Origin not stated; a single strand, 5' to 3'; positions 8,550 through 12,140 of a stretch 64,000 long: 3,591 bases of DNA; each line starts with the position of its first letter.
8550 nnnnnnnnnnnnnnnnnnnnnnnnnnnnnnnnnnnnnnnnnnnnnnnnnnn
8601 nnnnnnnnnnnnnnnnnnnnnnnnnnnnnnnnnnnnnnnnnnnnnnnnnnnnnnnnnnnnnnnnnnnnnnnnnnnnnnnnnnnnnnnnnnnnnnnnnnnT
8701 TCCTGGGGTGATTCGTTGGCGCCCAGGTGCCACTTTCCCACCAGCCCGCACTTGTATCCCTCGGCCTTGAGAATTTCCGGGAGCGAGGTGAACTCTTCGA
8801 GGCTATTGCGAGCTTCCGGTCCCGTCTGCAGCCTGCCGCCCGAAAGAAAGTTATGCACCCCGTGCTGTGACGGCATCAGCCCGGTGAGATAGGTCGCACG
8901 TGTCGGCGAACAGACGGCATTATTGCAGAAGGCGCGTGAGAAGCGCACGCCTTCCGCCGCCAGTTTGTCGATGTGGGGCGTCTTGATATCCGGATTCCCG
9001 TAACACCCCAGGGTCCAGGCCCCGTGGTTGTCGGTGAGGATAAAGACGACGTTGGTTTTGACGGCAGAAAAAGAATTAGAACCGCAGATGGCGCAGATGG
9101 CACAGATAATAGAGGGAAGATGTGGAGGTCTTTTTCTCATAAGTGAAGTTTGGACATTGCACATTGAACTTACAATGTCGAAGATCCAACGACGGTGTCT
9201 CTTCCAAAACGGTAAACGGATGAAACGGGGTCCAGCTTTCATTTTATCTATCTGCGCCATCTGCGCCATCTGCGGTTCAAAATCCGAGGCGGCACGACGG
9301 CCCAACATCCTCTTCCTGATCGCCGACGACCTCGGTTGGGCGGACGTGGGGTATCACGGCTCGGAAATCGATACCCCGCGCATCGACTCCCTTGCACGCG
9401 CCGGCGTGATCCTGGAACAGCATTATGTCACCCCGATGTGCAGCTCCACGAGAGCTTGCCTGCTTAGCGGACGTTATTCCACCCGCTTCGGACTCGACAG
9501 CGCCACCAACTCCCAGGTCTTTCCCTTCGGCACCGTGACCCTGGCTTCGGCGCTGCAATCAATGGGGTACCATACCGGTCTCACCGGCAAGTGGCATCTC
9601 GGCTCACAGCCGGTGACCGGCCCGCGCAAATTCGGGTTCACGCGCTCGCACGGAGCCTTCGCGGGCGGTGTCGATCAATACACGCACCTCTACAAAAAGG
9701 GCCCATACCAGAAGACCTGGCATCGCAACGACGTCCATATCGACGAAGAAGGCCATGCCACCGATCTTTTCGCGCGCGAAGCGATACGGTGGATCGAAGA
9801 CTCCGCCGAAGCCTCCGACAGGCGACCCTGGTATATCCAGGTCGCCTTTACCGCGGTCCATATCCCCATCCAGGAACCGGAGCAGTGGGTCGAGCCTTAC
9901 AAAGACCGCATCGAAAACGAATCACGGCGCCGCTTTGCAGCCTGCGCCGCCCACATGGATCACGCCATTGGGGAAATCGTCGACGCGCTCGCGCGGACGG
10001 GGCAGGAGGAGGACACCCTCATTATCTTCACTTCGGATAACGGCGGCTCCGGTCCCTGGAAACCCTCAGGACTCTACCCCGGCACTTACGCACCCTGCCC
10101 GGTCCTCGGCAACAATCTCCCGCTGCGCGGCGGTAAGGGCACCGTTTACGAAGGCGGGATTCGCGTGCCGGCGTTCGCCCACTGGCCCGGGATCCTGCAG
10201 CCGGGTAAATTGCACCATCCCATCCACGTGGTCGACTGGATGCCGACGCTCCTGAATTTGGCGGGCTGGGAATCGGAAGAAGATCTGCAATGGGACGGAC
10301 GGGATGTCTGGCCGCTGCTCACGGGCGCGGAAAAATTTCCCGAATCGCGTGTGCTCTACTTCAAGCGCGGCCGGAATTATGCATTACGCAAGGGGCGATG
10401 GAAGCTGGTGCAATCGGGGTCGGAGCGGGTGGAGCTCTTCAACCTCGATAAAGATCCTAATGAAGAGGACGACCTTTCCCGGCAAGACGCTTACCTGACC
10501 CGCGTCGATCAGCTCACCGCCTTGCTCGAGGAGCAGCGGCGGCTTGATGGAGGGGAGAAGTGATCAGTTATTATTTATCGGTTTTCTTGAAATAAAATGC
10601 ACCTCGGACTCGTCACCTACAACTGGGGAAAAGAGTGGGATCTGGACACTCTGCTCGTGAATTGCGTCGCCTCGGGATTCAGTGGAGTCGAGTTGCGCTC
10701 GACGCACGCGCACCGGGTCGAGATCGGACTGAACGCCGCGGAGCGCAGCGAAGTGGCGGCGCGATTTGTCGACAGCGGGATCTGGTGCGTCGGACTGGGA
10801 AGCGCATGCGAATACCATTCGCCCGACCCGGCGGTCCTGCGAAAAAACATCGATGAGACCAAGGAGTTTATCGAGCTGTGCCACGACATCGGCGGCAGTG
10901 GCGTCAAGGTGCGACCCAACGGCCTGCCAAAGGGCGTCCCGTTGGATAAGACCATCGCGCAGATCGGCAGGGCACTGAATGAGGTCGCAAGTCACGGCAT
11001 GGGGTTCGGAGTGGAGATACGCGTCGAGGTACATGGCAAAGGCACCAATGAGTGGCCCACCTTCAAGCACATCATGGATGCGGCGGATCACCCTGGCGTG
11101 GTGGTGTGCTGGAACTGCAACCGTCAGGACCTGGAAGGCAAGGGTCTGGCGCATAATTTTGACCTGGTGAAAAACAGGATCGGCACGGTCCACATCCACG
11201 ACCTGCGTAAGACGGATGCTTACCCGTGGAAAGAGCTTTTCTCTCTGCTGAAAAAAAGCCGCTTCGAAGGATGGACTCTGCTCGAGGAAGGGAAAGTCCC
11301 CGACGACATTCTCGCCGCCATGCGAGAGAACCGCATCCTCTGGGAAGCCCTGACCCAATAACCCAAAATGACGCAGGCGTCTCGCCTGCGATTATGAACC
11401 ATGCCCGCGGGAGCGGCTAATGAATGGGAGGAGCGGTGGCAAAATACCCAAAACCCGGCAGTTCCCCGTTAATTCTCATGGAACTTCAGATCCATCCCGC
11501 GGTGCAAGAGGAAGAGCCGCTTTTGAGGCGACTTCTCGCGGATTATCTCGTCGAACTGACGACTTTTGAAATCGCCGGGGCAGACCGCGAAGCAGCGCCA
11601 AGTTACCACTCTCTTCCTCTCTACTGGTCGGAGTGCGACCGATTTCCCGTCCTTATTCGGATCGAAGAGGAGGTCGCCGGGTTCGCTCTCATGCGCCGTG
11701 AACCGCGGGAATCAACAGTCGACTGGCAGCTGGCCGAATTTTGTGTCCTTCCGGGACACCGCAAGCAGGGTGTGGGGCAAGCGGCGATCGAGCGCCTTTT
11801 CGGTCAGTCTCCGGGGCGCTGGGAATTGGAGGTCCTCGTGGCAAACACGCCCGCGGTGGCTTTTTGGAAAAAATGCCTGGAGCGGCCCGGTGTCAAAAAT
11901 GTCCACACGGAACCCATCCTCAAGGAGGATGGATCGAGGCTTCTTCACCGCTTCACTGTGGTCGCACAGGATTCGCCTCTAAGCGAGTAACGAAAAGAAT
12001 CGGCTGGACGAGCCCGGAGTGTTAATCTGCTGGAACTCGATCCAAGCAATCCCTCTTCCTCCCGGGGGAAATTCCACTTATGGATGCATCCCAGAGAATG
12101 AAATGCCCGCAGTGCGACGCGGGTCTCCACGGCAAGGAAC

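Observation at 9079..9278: Mirror-image 29-nt repeat inside the signal-peptide codons of two divergent sulfatase genes (possible invertible 142-bp promoter/leader cassette)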

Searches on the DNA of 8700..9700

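Call 19: search_rna_families(source=window, start=8700, end=9700, threshold=evalue, max_evalue=10)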
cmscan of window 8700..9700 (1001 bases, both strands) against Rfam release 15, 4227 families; matches with E-value up to 10: 2.
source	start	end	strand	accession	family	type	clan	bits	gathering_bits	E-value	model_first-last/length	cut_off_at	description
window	8706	8777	-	RF02681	Twister-sister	Gene; ribozyme;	-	16.5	34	1.9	1-81/81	no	Twister_sister_ribozyme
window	9153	9179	-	RF00009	RNaseP_nuc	Gene; ribozyme;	CL00002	9.5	28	2.4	1-301/301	no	Nuclear RNase P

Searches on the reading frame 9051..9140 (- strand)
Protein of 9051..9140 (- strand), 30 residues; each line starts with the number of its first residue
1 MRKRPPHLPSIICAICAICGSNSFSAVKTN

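Call 84: search_protein_representatives(protein=window:9051-9140:-)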
Query: 30 residues. Proteins with E-value up to 0.001 (for the whole library): 2; up to 1e-10: 0; up to 1e-30: 0. The best 2 are listed.
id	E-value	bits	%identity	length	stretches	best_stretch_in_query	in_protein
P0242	1.2e-07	45.3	41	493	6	2-29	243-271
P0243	3.6e-04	35.1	70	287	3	11-27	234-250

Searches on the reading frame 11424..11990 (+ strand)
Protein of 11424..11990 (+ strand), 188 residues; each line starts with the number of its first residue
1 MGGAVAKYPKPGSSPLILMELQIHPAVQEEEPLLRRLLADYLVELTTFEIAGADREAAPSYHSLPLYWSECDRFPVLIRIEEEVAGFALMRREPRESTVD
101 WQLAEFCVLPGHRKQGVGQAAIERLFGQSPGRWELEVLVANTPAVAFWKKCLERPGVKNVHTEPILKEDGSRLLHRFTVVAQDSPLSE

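Call 52: search_protein_families(library=pfam, proteins=[window:11424-11990:+], max_evalue=0.00001)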
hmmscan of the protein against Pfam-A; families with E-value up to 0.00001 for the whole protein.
window:11424-11990:+ (188 aa): 2 families
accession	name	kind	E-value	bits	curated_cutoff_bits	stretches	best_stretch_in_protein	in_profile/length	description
PF00583.31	Acetyltransf_1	-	4.5e-11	43.5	20.7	1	63-151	21-114/116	Acetyltransferase (GNAT) family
PF13508.13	Acetyltransf_7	-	1.2e-06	29.3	27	1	79-151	9-80/84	Acetyltransferase (GNAT) domain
